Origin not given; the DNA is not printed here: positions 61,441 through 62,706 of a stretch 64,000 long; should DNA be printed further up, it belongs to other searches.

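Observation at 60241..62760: Sharp 2.5-kb island of about 60% GC with a convergent glycosyltransferase and radical-SAM/SPASM pair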

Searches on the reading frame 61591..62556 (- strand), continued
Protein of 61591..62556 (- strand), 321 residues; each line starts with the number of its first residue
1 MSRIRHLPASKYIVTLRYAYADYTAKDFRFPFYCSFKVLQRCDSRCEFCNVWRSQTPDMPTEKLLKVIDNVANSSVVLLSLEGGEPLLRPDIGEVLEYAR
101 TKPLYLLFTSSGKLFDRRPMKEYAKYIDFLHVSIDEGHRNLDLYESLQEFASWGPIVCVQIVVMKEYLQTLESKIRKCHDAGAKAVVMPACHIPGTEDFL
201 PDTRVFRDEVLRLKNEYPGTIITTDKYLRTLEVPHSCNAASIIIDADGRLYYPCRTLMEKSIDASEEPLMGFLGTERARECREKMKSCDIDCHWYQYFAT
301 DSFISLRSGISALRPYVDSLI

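Call 28: find_encoding_contigs(protein=window:61591-62556:-, flank=10000, max_places=10)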
Protein window:61591-62556:- (321 aa): 2 contigs read that carry it; 2 places shown.
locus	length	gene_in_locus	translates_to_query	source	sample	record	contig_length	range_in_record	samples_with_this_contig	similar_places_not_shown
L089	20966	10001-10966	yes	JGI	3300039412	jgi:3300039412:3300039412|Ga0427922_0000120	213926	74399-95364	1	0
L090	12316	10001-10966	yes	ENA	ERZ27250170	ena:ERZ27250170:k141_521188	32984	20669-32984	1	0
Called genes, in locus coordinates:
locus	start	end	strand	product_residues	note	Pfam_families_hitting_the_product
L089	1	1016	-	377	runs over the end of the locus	PF00083:Sugar_tr, PF05977:MFS_3, PF07690:MFS_1, PF12832:MFS_1_like, PF13347:MFS_2 (weak), PF07690:MFS_1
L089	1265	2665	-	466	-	PF00251:Glyco_hydro_32N, PF08244:Glyco_hydro_32C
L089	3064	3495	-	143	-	-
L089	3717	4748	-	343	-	PF02558:ApbA, PF08546:ApbA_C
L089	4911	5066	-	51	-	-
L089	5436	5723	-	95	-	-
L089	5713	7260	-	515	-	PF00370:FGGY_N, PF02782:FGGY_C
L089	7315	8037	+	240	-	PF00834:Ribul_P_3_epim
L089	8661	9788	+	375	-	PF01408:GFO_IDH_MocA, PF02894:GFO_IDH_MocA_C, PF22725:GFO_IDH_MocA_C3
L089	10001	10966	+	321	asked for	PF04055:Radical_SAM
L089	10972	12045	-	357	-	PF13528:Glyco_trans_1_3, PF04101:Glyco_tran_28_C (weak)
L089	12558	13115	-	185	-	PF02195:ParB_N (faint)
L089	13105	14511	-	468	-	PF00291:PALP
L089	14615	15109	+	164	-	-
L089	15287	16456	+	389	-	PF01208:URO-D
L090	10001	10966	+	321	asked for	PF04055:Radical_SAM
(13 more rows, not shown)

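Call 39: search_protein_families(library=pfam, proteins=[L055:2180-3616:-, L055:4825-5892:-, L055:7029-8204:+, L055:8207-10057:-, L055:10103-11188:-, L055:11495-12430:-, L009:1033-2175:+, L009:2172-3182:+, L009:5314-6057:-, L009:6828-8249:+], max_evalue=0.001)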
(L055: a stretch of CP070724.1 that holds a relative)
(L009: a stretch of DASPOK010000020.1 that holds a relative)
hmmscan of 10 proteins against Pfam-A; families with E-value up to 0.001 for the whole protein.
L055:2180-3616:- (478 aa): 2 families
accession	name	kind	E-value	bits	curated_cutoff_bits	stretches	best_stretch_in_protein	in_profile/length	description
PF05708.18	Peptidase_C92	-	4.3e-07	30.6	27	1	47-182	2-121/166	Permuted papain-like amidase enzyme, YaeF/YiiX, C92 family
PF00877.26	NLPC_P60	-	1.7e-05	25.2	23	1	43-87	47-84/105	NlpC/P60 family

L055:4825-5892:- (355 aa): 1 family
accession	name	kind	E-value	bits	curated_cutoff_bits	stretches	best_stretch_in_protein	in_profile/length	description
PF03706.18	LPG_synthase_TM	-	6e-49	167.6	33.4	1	20-332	2-302/302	Lysylphosphatidylglycerol synthase TM region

L055:7029-8204:+ (391 aa): 5 families
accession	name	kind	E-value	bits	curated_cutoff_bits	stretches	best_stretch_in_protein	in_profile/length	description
PF00534.26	Glycos_transf_1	-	1.1e-35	123.1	26.4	1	200-361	5-169/172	Glycosyl transferases group 1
PF13692.12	Glyco_trans_1_4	-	4.6e-28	98.7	27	1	210-350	2-142/142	Glycosyl transferases group 1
PF13439.12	Glyco_transf_4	-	9.5e-24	84.8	28.5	1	16-189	3-169/170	Glycosyltransferase Family 4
PF20706.3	GT4-conflict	-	1.3e-05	24.8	26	1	203-317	189-313/385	Family 4 Glycosyltransferase in conflict systems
PF13477.12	Glyco_trans_4_2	-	0.00013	22.6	23.4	1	23-125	15-110/139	Glycosyl transferase 4-like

L055:8207-10057:- (616 aa): 0 families

L055:10103-11188:- (361 aa): 2 families
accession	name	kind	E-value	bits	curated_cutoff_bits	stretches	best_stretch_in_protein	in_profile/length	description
PF13528.12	Glyco_trans_1_3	-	2.6e-11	43.7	25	1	1-108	1-102/322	Glycosyl transferase family 1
PF04101.22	Glyco_tran_28_C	-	7.9e-09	36.2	22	1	241-323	49-130/166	Glycosyltransferase family 28 C-terminal domain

L055:11495-12430:- (311 aa): 3 families
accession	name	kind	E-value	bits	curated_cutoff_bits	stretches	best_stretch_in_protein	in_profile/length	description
PF00382.24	TFIIB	-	3.3e-49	165.3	23.6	2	217-303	5-91/92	Transcription factor TFIIB repeat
PF08271.17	Zn_Ribbon_TF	-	2.2e-18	65.9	29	1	14-55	2-43/43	TFIIB zinc-binding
PF04545.22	Sigma70_r4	-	3.4e-06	26.9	24.1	0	275-304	18-47/50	Sigma-70, region 4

L009:1033-2175:+ (380 aa): 1 family
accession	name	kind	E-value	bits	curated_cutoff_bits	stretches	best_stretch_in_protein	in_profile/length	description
PF03706.18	LPG_synthase_TM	-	2.6e-21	76.8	33.4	1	23-328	3-301/302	Lysylphosphatidylglycerol synthase TM region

L009:2172-3182:+ (336 aa): 5 families
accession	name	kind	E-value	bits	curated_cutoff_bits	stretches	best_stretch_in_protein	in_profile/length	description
PF13439.12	Glyco_transf_4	-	1.6e-21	77.5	28.5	1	39-139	69-169/170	Glycosyltransferase Family 4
PF13692.12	Glyco_trans_1_4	-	6e-18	65.9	27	1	176-293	17-139/142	Glycosyl transferases group 1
PF00534.26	Glycos_transf_1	-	5.1e-16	59.1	26.4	1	149-309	3-171/172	Glycosyl transferases group 1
PF13579.12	Glyco_trans_4_4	-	1.3e-14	55.3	29.7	1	39-135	68-158/158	Glycosyl transferase 4-like domain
PF13524.12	Glyco_trans_1_2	-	2.1e-09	37.9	25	1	246-324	64-143/144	Glycosyl transferase-like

L009:5314-6057:- (247 aa): 3 families
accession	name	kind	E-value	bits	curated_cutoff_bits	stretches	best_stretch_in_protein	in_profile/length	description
PF00753.33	Lactamase_B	-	2.7e-29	103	22.7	1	12-206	2-196/196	Metallo-beta-lactamase superfamily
PF14597.12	Lactamase_B_5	-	3.7e-05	23.7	28.4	1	120-222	91-196/199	Metallo-beta-lactamase superfamily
PF19583.5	ODP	-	0.00025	21.4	27.2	0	16-86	3-72/194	ODP family beta lactamase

L009:6828-8249:+ (473 aa): 8 families
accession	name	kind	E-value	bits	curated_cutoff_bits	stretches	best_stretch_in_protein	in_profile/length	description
PF12831.13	FAD_oxidored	-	4.9e-11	43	27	1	6-214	1-192/416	FAD dependent oxidoreductase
PF01946.23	Thi4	-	4.6e-08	33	26.2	1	4-53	17-67/235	Thi4 family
PF01266.30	DAO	-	1.4e-06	28.6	27.9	0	6-41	1-36/353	FAD dependent oxidoreductase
PF07992.20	Pyr_redox_2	-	1.7e-06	28.1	26.1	1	5-39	1-35/291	Pyridine nucleotide-disulphide oxidoreductase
PF03486.20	HI0933_like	-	4.6e-06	26.7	50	1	6-46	2-43/244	HI0933-like protein Rossmann domain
PF13450.12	NAD_binding_8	-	7.8e-06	26.5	21.9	1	9-40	1-32/68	NAD(P)-binding Rossmann-like domain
PF01134.28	GIDA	-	0.00017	21.2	22.1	1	6-77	1-63/391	Glucose inhibited division protein A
PF00890.30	FAD_binding_2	-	0.00053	19.7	20.4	0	6-36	1-31/414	FAD binding domain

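Call 54: predict_structure(alignment_id=A1)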
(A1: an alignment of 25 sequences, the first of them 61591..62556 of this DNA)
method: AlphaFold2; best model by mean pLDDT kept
length: 321 residues; sequences in the alignment: 25
mean_pLDDT: 83.5   pTM: 0.85
mean pLDDT of the five models: 83.5, 82.7, 82.3, 82.2, 80.6
residues with pLDDT >= 90: 149; 70-90: 127; 50-70: 25; < 50: 20
segments of 3 or more residues with pLDDT < 50: 297-313
pLDDT, mean of each block of 10 residues (from residue 1): 73 80 78 89 74 76 97 91 90 97 94 93 94 90 96 93 92 98 91 75 93 94 83 72 89 76 91 88 81 57 42 50 40
secondary structure, 60 per line:
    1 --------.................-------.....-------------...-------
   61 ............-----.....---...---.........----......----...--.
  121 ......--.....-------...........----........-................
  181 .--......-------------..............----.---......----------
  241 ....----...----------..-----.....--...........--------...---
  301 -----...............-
elements in order: H9-25 E33-37 H61-72 E78-82 H92-100 E105-110 H120-126 E129-133 H141-151 E156-163 H165-181 E184-189 H203-216 H225-230 E241-244 E249-251 H269-273 H276-286 H306-320

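Call 64: fold_search(model_id=the predicted structure, library=pdb)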
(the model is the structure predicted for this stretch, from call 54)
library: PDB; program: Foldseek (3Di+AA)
matches with E <= 10: 1538; with E <= 0.001: 138
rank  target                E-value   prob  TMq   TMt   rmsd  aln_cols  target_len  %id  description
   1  7vob                  4.6e-12  1.00  0.65  0.64   5.5       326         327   18  The crystal structure of a Radical SAM Enzyme BlsE involved in the Biosynthesis of Blasticidin S (released 2022-05-04)
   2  5v1q_A                3.1e-11  1.00  0.67  0.52   5.5       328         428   15  Crystal structure of Streptococcus suis SuiB (released 2017-08-30)
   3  6c8v                  3.7e-11  1.00  0.59  0.60  10.5       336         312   16  X-ray structure of PqqE from Methylobacterium extorquens (released 2018-02-14)
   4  6efn                  6.3e-11  1.00  0.63  0.54   6.4       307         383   15  Structure of a RiPP maturase, SkfB (released 2018-10-24)
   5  5v1s_A                7.9e-11  1.00  0.65  0.50   5.0       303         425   15  Crystal structure of Streptococcus suis SuiB bound to S-adenosylmethionine (released 2017-08-30)
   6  5v1q_B                8.9e-11  1.00  0.65  0.49   6.4       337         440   15  Crystal structure of Streptococcus suis SuiB (released 2017-08-30)
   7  5v1s_B                1.7e-10  1.00  0.65  0.50   5.7       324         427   15  Crystal structure of Streptococcus suis SuiB bound to S-adenosylmethionine (released 2017-08-30)
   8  6q2p_A                2.7e-10  1.00  0.60  0.66   5.5       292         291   16  Crystal structure of mouse viperin bound to cytidine triphosphate and S-adenosylhomocysteine (released 2020-01-22)
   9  2fb2_B                2.8e-10  1.00  0.57  0.56   5.8       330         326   14  Structure of the MoaA Arg17/266/268/Ala triple mutant (released 2006-05-09)
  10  6q2p_B                3.6e-10  1.00  0.61  0.67   8.2       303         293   16  Crystal structure of mouse viperin bound to cytidine triphosphate and S-adenosylhomocysteine (released 2020-01-22)
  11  6q2q_A                6.4e-10  1.00  0.61  0.67   6.4       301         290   17  Crystal structure of mouse viperin bound to uridine triphosphate and S-adenosylhomocysteine (released 2020-01-22)
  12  4k39_B                7.6e-10  1.00  0.62  0.56   8.3       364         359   14  Native anSMEcpe with bound AdoMet and Cp18Cys peptide (released 2013-05-08)
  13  5vsl_A                8.6e-10  1.00  0.60  0.72   3.7       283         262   17  Crystal structure of viperin with bound [4Fe-4S] cluster and S-adenosylhomocysteine (SAH) (released 2017-06-14)
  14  9dfw_C                9.6e-10  1.00  0.62  0.69   6.5       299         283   17  X-ray crystal structure of an engineered Viperin-like enzyme from T. virens with bound CTP and SAM (released 2025-02-12)
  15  4k36_B                1.5e-09  1.00  0.63  0.57   8.1       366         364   14  His6 tagged anSMEcpe with bound AdoMet (released 2013-05-08)
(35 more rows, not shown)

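Call 70: search_protein_families(library=pfam, proteins=[L095:2454-3590:-, L095:1927-2292:-], max_evalue=0.001)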
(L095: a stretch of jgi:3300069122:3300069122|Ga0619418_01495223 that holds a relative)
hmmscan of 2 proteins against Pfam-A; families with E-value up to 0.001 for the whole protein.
L095:2454-3590:- (378 aa): 3 families
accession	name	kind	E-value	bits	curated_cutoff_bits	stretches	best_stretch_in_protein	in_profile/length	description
PF00107.32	ADH_zinc_N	-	6e-20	71.9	31.8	1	190-321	1-123/129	Zinc-binding dehydrogenase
PF08240.17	ADH_N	-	3.2e-19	69.5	23.5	1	31-146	5-98/104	Alcohol dehydrogenase GroES-like domain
PF16912.11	Glu_dehyd_C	-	1.8e-09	37.8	34.9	1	157-351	2-200/211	Glucose dehydrogenase C-terminus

L095:1927-2292:- (121 aa): 2 families
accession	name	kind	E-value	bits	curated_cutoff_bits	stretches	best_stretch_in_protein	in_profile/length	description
PF00903.31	Glyoxalase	-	4.1e-11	43.8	20.6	1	4-111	2-119/121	Glyoxalase/Bleomycin resistance protein/Dioxygenase superfamily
PF22677.2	Ble-like_N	-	3e-09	36.9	24.5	1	3-31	1-29/41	Bleomycin resistance protein-like N-terminal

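Call 71: search_solved_structures(query=A1, max_evalue=0.001)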
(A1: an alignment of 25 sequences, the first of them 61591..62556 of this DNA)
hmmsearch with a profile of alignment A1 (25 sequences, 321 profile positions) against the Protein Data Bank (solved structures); distinct sequences matched with E-value up to 0.001: 18.
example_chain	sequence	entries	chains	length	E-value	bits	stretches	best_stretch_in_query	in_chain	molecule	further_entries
5vsl_A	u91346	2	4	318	2.4e-07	33.4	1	26-139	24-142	Radical S-adenosyl methionine domain-containing protein 2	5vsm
6q2p_A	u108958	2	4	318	2.4e-07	33.4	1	26-139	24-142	Radical S-adenosyl methionine domain-containing protein 2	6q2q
8wm2_A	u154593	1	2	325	8.5e-07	31.6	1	32-118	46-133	Fe-S radical SAM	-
7n7h_A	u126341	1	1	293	1.9e-06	30.4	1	31-136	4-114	VIPERIN-LIKE ENZYME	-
9dfu_A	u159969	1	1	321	2.7e-06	29.9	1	29-142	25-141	Radical SAM core domain-containing protein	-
2fb2_A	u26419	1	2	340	2.8e-06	29.8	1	37-139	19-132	Molybdenum cofactor biosynthesis protein A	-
1tv7_A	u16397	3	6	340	4.1e-06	29.3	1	37-139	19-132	Molybdenum cofactor biosynthesis protein A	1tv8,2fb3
9dfn_A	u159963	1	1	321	8.3e-06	28.3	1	29-142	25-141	Radical SAM core domain-containing protein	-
9dgw_A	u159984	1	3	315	1.3e-05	27.7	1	29-136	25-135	Radical SAM core domain-containing protein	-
9dfw_A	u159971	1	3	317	1.3e-05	27.6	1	29-136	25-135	Radical SAM core domain-containing protein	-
6b4c_A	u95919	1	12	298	1.6e-05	27.4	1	30-136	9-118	Viperin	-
7n7i_A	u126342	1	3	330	1.6e-05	27.4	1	30-136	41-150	Viperin-like enzyme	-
6c8v_A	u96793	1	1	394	1.8e-05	27.2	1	38-112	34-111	Coenzyme PQQ synthesis protein E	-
5v1q_A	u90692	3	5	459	7e-05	25.3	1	40-125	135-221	Radical SAM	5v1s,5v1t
8ai6_A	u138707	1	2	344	0.00029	23.3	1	26-169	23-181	Putative peptide biosynthesis protein YydG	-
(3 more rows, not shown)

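Call 79: search_protein_families(library=pfam, proteins=[L046:6944-8794:-, L055:8207-10057:-, L037:110-1093:+, L048:46-822:+], max_evalue=1)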
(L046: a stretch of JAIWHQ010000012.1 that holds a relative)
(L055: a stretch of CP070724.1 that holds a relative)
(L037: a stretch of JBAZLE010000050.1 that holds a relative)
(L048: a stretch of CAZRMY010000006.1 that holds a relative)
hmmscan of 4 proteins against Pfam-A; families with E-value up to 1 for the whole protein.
L046:6944-8794:- (616 aa): 1 family
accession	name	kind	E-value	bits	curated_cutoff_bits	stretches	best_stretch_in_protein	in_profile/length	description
PF24673.1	Blr_divisome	-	0.33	10.9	27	1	175-191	13-29/41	Divisome-associated membrane protein Blr family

L055:8207-10057:- (616 aa): 0 families

L037:110-1093:+ (327 aa): 1 family
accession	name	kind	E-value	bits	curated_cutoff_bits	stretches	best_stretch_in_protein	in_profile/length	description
PF00348.22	polyprenyl_synt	-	2e-71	240.6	27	1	29-277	3-249/251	Polyprenyl synthetase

L048:46-822:+ (258 aa): 8 families
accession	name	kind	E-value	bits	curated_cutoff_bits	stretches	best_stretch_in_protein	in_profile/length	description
PF01070.24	FMN_dh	-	1.1e-17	64.6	24.9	1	85-249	206-345/350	FMN-dependent dehydrogenase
PF00478.31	IMPDH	-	5.3e-07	29.4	25.6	1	162-206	189-235/345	IMP dehydrogenase / GMP reductase domain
PF01645.23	Glu_synthase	-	4.5e-06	26.5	20.4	1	173-210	270-307/369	Conserved region in glutamate synthase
PF03060.21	NMO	-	4.6e-06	26.7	28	1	169-223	185-236/331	Nitronate monooxygenase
PF01180.27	DHO_dh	-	3.4e-05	23.6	27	1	168-226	229-288/291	Dihydroorotate dehydrogenase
PF05690.20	ThiG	-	0.0063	16.3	23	1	162-209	160-206/247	Thiazole biosynthesis protein ThiG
PF00977.27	His_biosynth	-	0.057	13.3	23.6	1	169-210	65-222/228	Histidine biosynthesis protein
PF04309.18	G3P_antiterm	-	0.071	13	27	1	166-203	128-164/173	Glycerol-3-phosphate responsive antiterminator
